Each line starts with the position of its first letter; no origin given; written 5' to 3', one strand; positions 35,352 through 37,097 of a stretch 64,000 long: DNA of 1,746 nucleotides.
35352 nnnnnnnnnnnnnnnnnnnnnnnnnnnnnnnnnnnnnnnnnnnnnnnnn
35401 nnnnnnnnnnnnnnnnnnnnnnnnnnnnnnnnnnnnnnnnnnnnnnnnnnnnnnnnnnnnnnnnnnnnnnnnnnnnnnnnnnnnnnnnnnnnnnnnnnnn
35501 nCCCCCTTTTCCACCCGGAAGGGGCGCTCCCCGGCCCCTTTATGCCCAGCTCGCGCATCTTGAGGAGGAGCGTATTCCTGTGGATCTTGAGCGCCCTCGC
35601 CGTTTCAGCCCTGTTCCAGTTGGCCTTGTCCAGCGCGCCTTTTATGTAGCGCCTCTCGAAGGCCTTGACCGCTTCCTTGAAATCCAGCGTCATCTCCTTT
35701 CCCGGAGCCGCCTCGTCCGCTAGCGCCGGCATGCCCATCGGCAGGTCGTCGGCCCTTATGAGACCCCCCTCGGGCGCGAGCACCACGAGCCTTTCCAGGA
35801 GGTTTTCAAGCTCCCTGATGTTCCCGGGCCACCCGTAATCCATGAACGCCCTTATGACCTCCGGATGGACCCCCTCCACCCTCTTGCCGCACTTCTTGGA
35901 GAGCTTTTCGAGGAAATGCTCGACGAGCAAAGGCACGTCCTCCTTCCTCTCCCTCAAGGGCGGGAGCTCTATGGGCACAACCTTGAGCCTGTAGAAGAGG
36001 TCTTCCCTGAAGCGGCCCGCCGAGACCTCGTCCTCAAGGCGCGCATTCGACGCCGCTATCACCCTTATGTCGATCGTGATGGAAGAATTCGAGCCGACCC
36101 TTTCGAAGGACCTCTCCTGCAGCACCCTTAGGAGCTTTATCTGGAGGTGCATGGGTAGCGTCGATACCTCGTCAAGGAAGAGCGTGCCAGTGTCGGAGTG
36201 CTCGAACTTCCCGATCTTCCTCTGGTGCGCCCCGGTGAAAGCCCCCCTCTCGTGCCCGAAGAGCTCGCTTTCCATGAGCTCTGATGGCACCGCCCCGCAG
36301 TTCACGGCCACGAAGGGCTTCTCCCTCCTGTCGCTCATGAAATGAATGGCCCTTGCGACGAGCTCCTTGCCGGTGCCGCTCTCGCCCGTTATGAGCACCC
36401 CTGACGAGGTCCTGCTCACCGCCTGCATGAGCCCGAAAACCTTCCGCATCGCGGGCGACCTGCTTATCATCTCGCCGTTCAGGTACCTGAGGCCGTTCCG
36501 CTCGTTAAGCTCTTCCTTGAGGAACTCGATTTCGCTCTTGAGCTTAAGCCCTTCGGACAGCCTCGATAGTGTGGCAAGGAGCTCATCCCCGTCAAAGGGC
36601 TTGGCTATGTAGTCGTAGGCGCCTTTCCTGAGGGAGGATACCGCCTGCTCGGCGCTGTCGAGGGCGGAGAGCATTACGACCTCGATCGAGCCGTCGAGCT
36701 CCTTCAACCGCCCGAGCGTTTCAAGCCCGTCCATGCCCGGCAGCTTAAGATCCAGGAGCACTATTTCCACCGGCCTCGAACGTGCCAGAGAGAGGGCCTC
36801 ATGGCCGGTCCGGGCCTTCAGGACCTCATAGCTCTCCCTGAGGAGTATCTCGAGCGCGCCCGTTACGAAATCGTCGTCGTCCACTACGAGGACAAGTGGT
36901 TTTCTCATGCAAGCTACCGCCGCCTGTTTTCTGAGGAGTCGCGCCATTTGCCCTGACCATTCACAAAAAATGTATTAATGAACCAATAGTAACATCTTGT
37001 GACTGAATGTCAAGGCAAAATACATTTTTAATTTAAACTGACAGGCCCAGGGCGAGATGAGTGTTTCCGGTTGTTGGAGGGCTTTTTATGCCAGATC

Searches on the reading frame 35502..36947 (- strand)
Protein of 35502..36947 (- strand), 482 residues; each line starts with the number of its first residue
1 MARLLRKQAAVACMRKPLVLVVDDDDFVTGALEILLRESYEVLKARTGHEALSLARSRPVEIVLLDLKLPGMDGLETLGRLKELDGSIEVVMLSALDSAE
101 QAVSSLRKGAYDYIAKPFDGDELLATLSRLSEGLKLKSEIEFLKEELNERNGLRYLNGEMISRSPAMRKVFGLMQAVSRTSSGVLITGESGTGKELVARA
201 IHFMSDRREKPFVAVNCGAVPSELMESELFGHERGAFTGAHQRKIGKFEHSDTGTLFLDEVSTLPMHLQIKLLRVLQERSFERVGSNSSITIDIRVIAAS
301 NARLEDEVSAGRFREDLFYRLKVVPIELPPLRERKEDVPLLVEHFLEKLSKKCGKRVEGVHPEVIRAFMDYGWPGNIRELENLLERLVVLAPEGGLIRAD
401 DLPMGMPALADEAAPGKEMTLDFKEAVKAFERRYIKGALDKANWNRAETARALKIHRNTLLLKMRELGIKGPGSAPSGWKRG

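Call 20: find_encoding_contigs(protein=window:35502-36947:-, flank=3000, max_places=10)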
Protein window:35502-36947:- (482 aa): no gene with exactly this product is on record in the collection.

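Call 27: find_encoding_contigs(protein=window:35502-36908:-, flank=2500, max_places=10)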
Protein window:35502-36908:- (469 aa): no gene with exactly this product is on record in the collection.
